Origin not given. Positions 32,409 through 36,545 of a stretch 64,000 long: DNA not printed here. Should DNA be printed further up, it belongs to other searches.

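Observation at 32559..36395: GlnE adenylyltransferase with two N-terminal ACT-like domains, a possible PII-independent nitrogen sensor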

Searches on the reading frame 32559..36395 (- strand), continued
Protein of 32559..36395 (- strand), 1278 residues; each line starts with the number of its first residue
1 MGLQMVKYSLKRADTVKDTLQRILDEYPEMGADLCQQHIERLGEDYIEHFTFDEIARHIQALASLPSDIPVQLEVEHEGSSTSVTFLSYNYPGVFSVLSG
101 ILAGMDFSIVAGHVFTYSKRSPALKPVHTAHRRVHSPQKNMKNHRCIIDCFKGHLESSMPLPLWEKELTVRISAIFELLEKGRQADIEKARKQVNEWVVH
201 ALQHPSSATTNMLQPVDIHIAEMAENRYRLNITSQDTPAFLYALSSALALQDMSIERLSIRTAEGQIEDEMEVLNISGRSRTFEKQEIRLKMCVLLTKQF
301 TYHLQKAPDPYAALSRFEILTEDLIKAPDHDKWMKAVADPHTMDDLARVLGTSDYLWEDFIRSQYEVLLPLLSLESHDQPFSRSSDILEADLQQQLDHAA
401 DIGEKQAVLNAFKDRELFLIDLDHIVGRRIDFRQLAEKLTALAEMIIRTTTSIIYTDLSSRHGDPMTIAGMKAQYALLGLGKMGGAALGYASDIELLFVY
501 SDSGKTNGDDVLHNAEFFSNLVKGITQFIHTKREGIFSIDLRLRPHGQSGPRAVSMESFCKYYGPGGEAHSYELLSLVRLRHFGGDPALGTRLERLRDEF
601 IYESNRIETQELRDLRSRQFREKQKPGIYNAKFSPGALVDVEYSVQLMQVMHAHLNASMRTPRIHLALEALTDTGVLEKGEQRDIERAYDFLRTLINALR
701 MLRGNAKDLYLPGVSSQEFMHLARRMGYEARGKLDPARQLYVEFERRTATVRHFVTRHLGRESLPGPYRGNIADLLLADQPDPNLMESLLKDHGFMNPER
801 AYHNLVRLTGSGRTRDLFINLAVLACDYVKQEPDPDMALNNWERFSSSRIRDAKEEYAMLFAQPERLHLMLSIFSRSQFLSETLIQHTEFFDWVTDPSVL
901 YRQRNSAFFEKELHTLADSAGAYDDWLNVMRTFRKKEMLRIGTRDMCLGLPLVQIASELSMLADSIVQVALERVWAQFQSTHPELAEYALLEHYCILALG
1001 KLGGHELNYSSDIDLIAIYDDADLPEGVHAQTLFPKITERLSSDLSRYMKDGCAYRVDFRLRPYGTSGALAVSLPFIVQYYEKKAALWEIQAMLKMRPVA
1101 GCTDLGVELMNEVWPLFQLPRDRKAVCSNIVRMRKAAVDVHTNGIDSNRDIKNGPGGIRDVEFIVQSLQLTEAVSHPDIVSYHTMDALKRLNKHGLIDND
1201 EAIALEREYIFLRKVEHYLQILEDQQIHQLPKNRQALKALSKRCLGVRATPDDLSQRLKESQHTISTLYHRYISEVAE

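Call 12: find_homologous_proteins(query=window:32559-36395:-, max_evalue=0.00001)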
Query window:32559-36395:- (1278 aa): 1781 proteins with E <= 0.00001 among 8000 candidates; the best 120 are listed.
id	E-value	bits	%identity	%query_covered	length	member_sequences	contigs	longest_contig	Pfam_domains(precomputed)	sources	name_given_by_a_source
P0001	0.0e+0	2911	100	100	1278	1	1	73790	PF08335.17,PF03710.22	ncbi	-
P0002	0.0e+0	1357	51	98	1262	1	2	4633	PF08335.17,PF03710.22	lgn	-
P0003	0.0e+0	1354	51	99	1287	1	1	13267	PF08335.17,PF03710.22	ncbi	-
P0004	0.0e+0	1303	49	98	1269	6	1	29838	PF08335.17,PF03710.22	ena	-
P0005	0.0e+0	1300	49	99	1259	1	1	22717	PF08335.17,PF03710.22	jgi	jgi:glutamate-ammonia-ligase adenylyltransferase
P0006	0.0e+0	1295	48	99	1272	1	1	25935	PF08335.17,PF03710.22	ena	-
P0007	0.0e+0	1284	48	99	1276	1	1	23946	PF08335.17,PF03710.22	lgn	-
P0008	0.0e+0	1276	47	96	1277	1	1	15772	PF08335.17,PF03710.22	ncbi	ncbi:MAG: glutamate-ammonia-ligase adenylyltransferase [Pseudomonadota bacterium]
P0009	0.0e+0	1274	49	99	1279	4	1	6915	PF08335.17,PF03710.22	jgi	-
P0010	0.0e+0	1272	49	97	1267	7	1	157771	PF08335.17,PF03710.22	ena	-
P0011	0.0e+0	1269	48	98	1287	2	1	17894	PF08335.17,PF03710.22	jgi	jgi:glutamate-ammonia-ligase adenylyltransferase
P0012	0.0e+0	1269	48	98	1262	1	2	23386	PF08335.17,PF03710.22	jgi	jgi:glutamate-ammonia-ligase adenylyltransferase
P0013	0.0e+0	1269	49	98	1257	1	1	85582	PF08335.17,PF03710.22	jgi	jgi:glutamate-ammonia-ligase adenylyltransferase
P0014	0.0e+0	1268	47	98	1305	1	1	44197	PF08335.17,PF03710.22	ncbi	-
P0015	0.0e+0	1267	48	99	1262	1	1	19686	PF08335.17,PF03710.22,PF03445.20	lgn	-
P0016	0.0e+0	1265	48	97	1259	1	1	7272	PF08335.17,PF03710.22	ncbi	ncbi:MAG: glutamate-ammonia-ligase adenylyltransferase [Lentisphaerota bacterium]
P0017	0.0e+0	1262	48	99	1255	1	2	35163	PF08335.17,PF03710.22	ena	-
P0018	0.0e+0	1262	48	98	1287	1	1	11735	PF08335.17,PF03710.22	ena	-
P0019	0.0e+0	1261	48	98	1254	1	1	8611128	PF08335.17,PF03710.22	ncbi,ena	-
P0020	0.0e+0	1261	47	98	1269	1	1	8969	PF08335.17,PF03710.22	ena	-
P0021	0.0e+0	1259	47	97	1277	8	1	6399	PF08335.17,PF03710.22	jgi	jgi:glutamate-ammonia-ligase adenylyltransferase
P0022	0.0e+0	1256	48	99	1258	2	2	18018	PF08335.17,PF03710.22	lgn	-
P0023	0.0e+0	1255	47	99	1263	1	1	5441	PF08335.17,PF03710.22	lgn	-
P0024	0.0e+0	1255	48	96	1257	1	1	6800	PF08335.17,PF03710.22,PF01842.32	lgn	-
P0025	0.0e+0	1254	48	98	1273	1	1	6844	PF08335.17,PF03710.22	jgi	-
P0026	0.0e+0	1253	47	98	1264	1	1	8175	PF08335.17,PF03710.22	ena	-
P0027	0.0e+0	1252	48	97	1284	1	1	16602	PF08335.17,PF03710.22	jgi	-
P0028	0.0e+0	1252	49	97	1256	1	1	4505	PF08335.17,PF03710.22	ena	-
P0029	0.0e+0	1251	47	98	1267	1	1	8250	PF08335.17,PF03710.22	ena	-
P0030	0.0e+0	1250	48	96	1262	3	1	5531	PF08335.17,PF03710.22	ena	-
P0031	0.0e+0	1249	46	98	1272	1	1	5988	PF08335.17,PF03710.22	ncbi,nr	ncbi:MAG: glutamate-ammonia-ligase adenylyltransferase [Thermodesulfobacteriota bacterium]|nr:glutam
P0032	0.0e+0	1249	48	98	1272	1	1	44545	PF08335.17,PF03710.22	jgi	-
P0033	0.0e+0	1249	48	98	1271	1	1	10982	PF08335.17,PF03710.22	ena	-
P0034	0.0e+0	1248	47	98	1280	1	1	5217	PF08335.17,PF03710.22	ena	-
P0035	0.0e+0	1247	47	97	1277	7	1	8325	PF08335.17,PF03710.22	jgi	jgi:glutamate-ammonia-ligase adenylyltransferase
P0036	0.0e+0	1247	48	98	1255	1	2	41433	PF08335.17,PF03710.22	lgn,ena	-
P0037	0.0e+0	1247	47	99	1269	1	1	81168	PF08335.17,PF03710.22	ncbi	-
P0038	0.0e+0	1246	47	97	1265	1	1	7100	PF08335.17,PF03710.22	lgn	-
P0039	0.0e+0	1246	48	99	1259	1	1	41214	PF08335.17,PF03710.22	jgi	jgi:glutamate-ammonia-ligase adenylyltransferase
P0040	0.0e+0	1245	46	98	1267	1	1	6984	PF08335.17,PF03710.22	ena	-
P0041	0.0e+0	1245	47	98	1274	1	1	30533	PF08335.17,PF03710.22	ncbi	-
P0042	0.0e+0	1244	48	98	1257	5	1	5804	PF08335.17,PF03710.22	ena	-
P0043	0.0e+0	1243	47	99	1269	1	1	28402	PF08335.17,PF03710.22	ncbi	-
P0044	0.0e+0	1243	47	97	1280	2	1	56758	PF08335.17,PF03710.22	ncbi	-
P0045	0.0e+0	1241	47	99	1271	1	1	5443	PF08335.17,PF03710.22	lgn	-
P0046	0.0e+0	1240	47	98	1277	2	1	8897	PF08335.17,PF03710.22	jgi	-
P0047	0.0e+0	1239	47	99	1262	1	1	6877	PF08335.17,PF03710.22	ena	-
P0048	0.0e+0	1238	48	97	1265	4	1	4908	PF08335.17,PF03710.22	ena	-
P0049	0.0e+0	1238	47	97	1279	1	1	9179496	PF08335.17,PF03710.22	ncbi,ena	-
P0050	0.0e+0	1237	47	99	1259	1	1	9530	PF08335.17,PF03710.22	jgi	jgi:glutamate-ammonia-ligase adenylyltransferase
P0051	0.0e+0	1237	47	98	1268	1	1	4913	PF08335.17,PF03710.22,PF01842.32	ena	-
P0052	0.0e+0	1237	47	98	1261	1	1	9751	PF08335.17,PF03710.22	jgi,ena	-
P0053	0.0e+0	1237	48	98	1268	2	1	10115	PF08335.17,PF03710.22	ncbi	-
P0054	0.0e+0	1236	47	98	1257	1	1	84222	PF08335.17,PF03710.22,PF01842.32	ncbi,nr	ncbi:MAG: glutamate-ammonia-ligase adenylyltransferase [Kiritimatiellae bacterium]|nr:glutamate-ammo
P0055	0.0e+0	1236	47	99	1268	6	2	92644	PF08335.17,PF03710.22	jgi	jgi:glutamate-ammonia-ligase adenylyltransferase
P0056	0.0e+0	1235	46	99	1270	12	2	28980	PF08335.17,PF03710.22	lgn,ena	-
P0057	0.0e+0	1235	48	97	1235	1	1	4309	PF08335.17,PF03710.22,PF01842.32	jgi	jgi:glutamate-ammonia-ligase adenylyltransferase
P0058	0.0e+0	1235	48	98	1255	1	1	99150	PF08335.17,PF03710.22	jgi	jgi:[glutamine synthetase] adenylyltransferase / [glutamine synthetase]-adenylyl-L-tyrosine phosphor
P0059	0.0e+0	1234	47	98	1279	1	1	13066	PF08335.17,PF03710.22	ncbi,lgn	-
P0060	0.0e+0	1234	47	98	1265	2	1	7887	PF08335.17,PF03710.22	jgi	jgi:[glutamine synthetase] adenylyltransferase / [glutamine synthetase]-adenylyl-L-tyrosine phosphor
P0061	0.0e+0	1234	47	97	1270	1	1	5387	PF08335.17,PF03710.22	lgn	-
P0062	0.0e+0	1234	47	98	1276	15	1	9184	PF08335.17,PF03710.22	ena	-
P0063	0.0e+0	1233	46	99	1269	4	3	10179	PF08335.17,PF03710.22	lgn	-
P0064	0.0e+0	1233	47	99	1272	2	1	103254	PF08335.17,PF03710.22,PF01842.32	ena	-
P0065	0.0e+0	1233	47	97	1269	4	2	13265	PF08335.17,PF03710.22,PF01842.32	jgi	-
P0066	0.0e+0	1233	47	97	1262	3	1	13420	PF08335.17,PF03710.22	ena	-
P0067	0.0e+0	1232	46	99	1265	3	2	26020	PF08335.17,PF03710.22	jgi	jgi:glutamate-ammonia-ligase adenylyltransferase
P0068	0.0e+0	1231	47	98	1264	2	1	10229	PF08335.17,PF03710.22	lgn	-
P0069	0.0e+0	1231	47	99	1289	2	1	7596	PF08335.17,PF03710.22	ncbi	-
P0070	0.0e+0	1230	46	99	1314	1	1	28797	PF08335.17,PF03710.22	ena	-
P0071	0.0e+0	1230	47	99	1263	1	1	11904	PF08335.17,PF03710.22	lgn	-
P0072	0.0e+0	1229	45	99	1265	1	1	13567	PF08335.17,PF03710.22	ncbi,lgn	-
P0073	0.0e+0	1229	47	99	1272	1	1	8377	PF08335.17,PF03710.22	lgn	-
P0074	0.0e+0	1229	47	97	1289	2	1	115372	PF08335.17,PF03710.22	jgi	-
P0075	0.0e+0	1229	46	98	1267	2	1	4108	PF08335.17,PF03710.22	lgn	-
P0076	0.0e+0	1229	47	98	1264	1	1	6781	PF08335.17,PF03710.22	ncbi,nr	ncbi:MAG: glutamate-ammonia-ligase adenylyltransferase [Deltaproteobacteria bacterium]|nr:glutamate-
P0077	0.0e+0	1228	46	98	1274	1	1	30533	PF08335.17,PF03710.22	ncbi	ncbi:MAG: glutamate-ammonia-ligase adenylyltransferase [bacterium]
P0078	0.0e+0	1228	47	98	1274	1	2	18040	PF08335.17,PF03710.22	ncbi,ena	-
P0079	0.0e+0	1228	47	95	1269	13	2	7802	PF08335.17,PF03710.22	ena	-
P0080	0.0e+0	1228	47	98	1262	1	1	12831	PF08335.17,PF03710.22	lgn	-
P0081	0.0e+0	1227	47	98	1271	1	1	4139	PF08335.17,PF03710.22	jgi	-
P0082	0.0e+0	1227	47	97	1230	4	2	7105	PF08335.17,PF03710.22,PF01842.32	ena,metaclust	metaclust:\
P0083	0.0e+0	1227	48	97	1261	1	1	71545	PF08335.17,PF03710.22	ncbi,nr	ncbi:MAG: glutamate-ammonia-ligase adenylyltransferase [Chitinivibrionales bacterium]|nr:glutamate-a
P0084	0.0e+0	1227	47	96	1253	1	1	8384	PF08335.17,PF03710.22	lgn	-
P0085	0.0e+0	1227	47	99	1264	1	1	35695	PF08335.17,PF03710.22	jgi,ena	-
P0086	0.0e+0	1226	47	98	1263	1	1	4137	PF08335.17,PF03710.22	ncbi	-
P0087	0.0e+0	1226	46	99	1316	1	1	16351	PF08335.17,PF03710.22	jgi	jgi:glutamate-ammonia-ligase adenylyltransferase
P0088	0.0e+0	1225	48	98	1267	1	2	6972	PF08335.17,PF03710.22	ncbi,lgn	-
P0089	0.0e+0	1225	46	97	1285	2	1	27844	PF08335.17,PF03710.22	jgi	-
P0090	0.0e+0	1225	47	98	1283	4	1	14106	PF08335.17,PF03710.22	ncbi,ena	-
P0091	0.0e+0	1225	46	99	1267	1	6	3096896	PF08335.17,PF03710.22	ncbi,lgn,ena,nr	ncbi:MAG: glutamate-ammonia-ligase adenylyltransferase [Kiritimatiellae bacterium]|nr:glutamate-ammo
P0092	0.0e+0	1225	46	98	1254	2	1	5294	PF08335.17,PF03710.22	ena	-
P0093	0.0e+0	1224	46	99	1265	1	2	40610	PF08335.17,PF03710.22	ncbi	-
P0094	0.0e+0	1224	47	98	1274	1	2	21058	PF08335.17,PF03710.22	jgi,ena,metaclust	metaclust:\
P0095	0.0e+0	1224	47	98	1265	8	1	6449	PF08335.17,PF03710.22,PF01842.32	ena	-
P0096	0.0e+0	1224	46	98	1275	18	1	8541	PF08335.17,PF03710.22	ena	-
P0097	0.0e+0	1224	47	97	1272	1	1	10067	PF08335.17,PF03710.22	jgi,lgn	jgi:glutamate-ammonia-ligase adenylyltransferase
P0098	0.0e+0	1223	47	97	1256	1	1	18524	PF08335.17,PF03710.22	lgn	-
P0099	0.0e+0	1223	45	99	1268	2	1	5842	PF08335.17,PF03710.22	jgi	jgi:glutamate-ammonia-ligase adenylyltransferase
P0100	0.0e+0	1222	47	99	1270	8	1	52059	PF08335.17,PF03710.22,PF01842.32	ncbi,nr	ncbi:MAG: glutamate-ammonia-ligase adenylyltransferase [Deltaproteobacteria bacterium]|nr:glutamate-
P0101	0.0e+0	1221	47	99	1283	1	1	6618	PF08335.17,PF03710.22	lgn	-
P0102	0.0e+0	1220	47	97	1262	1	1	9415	PF08335.17,PF03710.22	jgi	jgi:[glutamine synthetase] adenylyltransferase / [glutamine synthetase]-adenylyl-L-tyrosine phosphor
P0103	0.0e+0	1220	47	98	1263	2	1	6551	PF08335.17,PF03710.22,PF01842.32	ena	-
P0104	0.0e+0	1220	47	98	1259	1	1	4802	PF08335.17,PF03710.22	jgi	-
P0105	0.0e+0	1220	46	98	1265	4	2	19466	PF08335.17,PF03710.22,PF01842.32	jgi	jgi:glutamate-ammonia-ligase adenylyltransferase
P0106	0.0e+0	1220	47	97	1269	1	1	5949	PF08335.17,PF03710.22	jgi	-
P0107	0.0e+0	1220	46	97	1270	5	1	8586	PF08335.17,PF03710.22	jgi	-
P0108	0.0e+0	1220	47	97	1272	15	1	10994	PF08335.17,PF03710.22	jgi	jgi:glutamate-ammonia-ligase adenylyltransferase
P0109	0.0e+0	1220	46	98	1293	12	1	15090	PF08335.17,PF03710.22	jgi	-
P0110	0.0e+0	1219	47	98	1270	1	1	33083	PF08335.17,PF03710.22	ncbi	-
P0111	0.0e+0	1219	48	97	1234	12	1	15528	PF08335.17,PF03710.22,PF01842.32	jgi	jgi:glutamate-ammonia-ligase adenylyltransferase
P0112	0.0e+0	1219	47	97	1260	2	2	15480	PF08335.17,PF03710.22,PF03445.20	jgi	-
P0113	0.0e+0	1219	46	98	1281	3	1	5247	PF08335.17,PF03710.22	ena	-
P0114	0.0e+0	1218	46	99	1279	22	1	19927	PF08335.17,PF03710.22,PF01842.32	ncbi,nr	ncbi:MAG: glutamate-ammonia-ligase adenylyltransferase [Deltaproteobacteria bacterium]|nr:glutamate-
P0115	0.0e+0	1218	46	98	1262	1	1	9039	PF08335.17,PF03710.22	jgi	jgi:[glutamine synthetase] adenylyltransferase / [glutamine synthetase]-adenylyl-L-tyrosine phosphor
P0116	0.0e+0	1218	48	97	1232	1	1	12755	PF08335.17,PF03710.22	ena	-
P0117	0.0e+0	1217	46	99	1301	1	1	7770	PF08335.17,PF03710.22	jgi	jgi:[glutamine synthetase] adenylyltransferase / [glutamine synthetase]-adenylyl-L-tyrosine phosphor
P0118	0.0e+0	1217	45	99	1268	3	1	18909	PF08335.17,PF03710.22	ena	-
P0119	0.0e+0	1216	46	99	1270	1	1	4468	PF08335.17,PF03710.22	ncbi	-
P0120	0.0e+0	1216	46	98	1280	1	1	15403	PF08335.17,PF03710.22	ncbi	-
